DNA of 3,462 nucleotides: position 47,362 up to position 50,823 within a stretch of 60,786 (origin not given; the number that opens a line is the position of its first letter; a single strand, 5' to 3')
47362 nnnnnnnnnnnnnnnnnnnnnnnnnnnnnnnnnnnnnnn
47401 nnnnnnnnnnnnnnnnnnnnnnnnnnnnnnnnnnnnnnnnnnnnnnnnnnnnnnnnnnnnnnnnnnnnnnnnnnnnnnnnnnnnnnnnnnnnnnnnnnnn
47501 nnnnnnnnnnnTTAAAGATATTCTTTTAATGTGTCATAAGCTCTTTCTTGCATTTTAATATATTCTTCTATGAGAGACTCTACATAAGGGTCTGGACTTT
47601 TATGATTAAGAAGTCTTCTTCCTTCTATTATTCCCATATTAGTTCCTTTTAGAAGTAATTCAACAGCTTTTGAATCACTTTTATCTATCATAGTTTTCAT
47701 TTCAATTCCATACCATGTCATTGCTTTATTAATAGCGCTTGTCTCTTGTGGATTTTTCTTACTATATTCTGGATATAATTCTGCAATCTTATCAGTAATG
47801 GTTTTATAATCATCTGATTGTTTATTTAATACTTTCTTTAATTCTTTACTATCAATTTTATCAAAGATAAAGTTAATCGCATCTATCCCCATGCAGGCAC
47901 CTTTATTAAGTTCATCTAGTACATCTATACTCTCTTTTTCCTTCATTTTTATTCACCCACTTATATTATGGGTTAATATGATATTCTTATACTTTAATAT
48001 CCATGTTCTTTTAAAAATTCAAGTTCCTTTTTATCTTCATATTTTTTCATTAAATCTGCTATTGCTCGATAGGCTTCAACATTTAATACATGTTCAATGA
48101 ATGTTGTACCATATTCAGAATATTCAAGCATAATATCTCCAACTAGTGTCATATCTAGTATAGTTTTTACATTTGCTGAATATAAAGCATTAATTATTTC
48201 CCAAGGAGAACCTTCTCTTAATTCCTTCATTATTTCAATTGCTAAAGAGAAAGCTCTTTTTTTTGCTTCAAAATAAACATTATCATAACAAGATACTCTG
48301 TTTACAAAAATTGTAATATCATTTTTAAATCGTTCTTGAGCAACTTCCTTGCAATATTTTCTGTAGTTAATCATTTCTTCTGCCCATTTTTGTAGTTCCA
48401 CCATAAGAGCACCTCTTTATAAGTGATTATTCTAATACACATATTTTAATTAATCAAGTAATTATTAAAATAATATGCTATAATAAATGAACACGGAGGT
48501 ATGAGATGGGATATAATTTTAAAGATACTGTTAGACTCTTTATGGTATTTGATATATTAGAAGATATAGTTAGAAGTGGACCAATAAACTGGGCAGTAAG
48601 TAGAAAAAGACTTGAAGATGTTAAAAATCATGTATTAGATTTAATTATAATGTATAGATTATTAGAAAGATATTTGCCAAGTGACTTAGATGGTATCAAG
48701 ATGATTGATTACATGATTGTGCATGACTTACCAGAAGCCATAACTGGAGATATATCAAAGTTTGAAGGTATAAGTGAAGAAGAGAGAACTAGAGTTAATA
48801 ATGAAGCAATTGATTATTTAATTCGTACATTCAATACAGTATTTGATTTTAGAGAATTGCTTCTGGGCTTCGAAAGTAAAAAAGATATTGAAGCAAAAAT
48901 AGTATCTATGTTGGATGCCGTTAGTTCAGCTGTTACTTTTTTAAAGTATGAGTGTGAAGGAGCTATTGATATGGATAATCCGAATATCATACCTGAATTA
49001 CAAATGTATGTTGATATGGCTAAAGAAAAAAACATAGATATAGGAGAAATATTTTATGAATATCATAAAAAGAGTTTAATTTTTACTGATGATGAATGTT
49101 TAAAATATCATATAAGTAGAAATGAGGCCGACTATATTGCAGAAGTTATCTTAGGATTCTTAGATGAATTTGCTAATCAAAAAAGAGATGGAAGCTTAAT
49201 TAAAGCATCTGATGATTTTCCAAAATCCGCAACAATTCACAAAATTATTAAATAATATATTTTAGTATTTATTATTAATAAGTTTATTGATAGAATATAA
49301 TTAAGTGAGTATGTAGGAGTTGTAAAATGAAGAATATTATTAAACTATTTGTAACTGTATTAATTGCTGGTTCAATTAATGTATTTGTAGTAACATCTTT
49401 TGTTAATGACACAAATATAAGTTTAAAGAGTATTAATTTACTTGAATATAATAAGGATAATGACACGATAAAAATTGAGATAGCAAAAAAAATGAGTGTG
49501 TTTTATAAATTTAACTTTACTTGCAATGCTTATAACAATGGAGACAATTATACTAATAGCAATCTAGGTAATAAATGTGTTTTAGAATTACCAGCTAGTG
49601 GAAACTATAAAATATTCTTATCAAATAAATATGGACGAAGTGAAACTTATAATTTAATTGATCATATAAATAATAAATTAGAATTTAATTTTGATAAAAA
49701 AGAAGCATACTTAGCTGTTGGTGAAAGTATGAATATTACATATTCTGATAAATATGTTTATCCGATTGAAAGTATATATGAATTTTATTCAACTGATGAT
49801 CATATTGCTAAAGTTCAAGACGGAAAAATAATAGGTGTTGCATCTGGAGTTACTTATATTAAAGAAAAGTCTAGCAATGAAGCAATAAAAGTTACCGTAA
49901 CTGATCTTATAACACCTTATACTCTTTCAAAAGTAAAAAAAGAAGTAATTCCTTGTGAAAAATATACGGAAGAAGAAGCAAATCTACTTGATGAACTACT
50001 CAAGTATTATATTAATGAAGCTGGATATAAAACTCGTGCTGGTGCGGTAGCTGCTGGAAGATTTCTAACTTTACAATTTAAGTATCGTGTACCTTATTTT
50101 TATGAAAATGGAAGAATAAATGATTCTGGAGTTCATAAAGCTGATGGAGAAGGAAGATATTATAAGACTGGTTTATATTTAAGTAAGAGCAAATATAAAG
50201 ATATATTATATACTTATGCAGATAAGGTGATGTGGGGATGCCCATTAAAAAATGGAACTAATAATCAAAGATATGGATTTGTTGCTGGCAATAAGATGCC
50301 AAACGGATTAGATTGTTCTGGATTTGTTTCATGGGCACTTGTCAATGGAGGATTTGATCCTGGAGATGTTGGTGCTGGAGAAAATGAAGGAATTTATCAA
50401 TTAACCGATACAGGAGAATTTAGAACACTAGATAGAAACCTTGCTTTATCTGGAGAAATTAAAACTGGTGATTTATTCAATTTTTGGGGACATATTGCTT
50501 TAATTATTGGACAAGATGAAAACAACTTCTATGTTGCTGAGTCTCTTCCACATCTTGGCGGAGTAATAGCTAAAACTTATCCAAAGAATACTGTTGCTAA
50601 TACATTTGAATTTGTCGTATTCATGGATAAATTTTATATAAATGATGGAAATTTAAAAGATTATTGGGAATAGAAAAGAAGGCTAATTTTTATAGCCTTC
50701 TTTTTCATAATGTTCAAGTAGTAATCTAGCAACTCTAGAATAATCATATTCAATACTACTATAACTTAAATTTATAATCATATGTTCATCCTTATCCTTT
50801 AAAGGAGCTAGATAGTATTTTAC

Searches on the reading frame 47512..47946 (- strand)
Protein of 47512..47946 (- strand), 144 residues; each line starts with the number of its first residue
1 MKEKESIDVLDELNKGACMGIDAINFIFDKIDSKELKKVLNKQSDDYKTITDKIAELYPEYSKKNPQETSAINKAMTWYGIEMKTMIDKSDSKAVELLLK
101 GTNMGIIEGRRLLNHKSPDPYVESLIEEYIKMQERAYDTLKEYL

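Call 10: search_protein_families(library=pfam, proteins=[window:47512-47946:-], max_evalue=0.01)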
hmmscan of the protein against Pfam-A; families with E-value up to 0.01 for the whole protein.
window:47512-47946:- (144 aa): 1 family
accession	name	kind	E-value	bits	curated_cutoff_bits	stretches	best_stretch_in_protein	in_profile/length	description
PF09537.16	DUF2383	-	4.6e-06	27.2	30.8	1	7-105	3-101/111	Domain of unknown function (DUF2383)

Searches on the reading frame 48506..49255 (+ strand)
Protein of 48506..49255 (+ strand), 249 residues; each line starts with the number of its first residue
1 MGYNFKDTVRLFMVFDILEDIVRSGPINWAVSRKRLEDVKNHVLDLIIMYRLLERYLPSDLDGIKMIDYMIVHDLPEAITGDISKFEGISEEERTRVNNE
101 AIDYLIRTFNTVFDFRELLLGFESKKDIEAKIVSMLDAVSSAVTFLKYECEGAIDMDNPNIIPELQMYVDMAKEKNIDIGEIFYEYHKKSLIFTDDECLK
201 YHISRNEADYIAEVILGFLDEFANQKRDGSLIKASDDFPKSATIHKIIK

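Call 10: search_protein_families(library=pfam, proteins=[window:48506-49255:+], max_evalue=0.01)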
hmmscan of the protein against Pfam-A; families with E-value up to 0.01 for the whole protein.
window:48506-49255:+ (249 aa): 2 families
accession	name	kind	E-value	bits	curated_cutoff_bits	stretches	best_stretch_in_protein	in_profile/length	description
PF13023.12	HD_3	-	4.7e-19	69.3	22.5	1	29-153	12-139/165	HD domain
PF12917.13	YfbR-like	-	0.0037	17.4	25.9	1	54-142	45-138/182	5'-deoxynucleotidase YfbR-like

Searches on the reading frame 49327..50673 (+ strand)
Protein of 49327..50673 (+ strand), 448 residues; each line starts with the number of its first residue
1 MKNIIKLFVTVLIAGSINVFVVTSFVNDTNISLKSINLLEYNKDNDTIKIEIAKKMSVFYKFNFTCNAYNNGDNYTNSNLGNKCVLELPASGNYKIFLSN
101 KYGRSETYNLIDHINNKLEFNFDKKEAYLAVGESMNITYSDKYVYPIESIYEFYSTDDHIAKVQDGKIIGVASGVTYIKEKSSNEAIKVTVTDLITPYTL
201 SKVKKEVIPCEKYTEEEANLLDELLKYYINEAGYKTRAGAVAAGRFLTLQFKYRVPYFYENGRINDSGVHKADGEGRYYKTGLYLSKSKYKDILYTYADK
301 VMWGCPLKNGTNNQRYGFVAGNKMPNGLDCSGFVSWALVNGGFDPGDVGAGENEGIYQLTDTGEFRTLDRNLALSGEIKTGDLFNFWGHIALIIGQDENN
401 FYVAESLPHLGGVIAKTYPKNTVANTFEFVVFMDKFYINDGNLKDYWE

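Call 10: search_protein_families(library=pfam, proteins=[window:49327-50673:+], max_evalue=0.01)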
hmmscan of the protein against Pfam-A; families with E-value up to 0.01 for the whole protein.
window:49327-50673:+ (448 aa): 1 family
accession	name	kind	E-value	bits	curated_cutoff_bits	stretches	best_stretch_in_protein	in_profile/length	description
PF00877.26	NLPC_P60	-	0.0031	17.9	23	0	318-397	4-75/105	NlpC/P60 family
